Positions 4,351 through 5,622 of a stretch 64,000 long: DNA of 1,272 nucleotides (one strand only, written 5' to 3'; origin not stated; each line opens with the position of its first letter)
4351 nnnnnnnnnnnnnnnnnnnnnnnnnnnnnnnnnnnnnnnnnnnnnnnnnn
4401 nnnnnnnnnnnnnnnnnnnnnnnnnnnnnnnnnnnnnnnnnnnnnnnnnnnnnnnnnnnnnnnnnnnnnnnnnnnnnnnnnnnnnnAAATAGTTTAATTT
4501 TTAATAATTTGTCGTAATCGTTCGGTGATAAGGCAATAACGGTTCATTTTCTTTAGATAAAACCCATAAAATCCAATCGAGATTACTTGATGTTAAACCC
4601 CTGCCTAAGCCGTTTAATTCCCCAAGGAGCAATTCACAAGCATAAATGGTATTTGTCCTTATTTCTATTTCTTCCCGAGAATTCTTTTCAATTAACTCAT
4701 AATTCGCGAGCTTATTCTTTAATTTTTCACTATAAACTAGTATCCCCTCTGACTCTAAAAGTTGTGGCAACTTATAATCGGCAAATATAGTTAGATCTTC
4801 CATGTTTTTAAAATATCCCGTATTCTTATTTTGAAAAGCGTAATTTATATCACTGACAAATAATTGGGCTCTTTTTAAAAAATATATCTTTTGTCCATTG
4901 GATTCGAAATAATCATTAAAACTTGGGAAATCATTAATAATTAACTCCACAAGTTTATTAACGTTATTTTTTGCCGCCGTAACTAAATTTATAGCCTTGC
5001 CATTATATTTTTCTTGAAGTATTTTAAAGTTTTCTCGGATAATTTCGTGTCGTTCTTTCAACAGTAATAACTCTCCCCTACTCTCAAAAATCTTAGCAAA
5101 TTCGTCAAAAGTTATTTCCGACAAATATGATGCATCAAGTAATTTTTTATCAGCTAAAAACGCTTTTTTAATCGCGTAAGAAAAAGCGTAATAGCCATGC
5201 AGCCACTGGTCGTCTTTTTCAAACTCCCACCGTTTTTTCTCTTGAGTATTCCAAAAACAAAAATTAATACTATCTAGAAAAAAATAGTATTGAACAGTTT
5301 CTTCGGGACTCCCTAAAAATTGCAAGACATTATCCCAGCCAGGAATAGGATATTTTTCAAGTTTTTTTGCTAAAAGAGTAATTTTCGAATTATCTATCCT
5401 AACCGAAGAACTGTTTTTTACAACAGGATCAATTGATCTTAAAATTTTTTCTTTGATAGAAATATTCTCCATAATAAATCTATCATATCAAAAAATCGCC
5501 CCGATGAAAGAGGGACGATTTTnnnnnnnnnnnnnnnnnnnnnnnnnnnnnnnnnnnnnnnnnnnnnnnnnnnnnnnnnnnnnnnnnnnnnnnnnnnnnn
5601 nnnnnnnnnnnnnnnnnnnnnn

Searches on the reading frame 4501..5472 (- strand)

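Call 90: search_protein_families(library=pfam, proteins=[window:4501-5472:-], max_evalue=0.01)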
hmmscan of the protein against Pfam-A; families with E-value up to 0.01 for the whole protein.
window:4501-5472:- (323 aa): 1 family
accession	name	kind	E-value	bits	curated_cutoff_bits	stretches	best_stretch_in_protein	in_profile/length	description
PF10343.14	Q_salvage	-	2.7e-74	250.7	25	1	55-323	6-285/285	Queuosine salvage protein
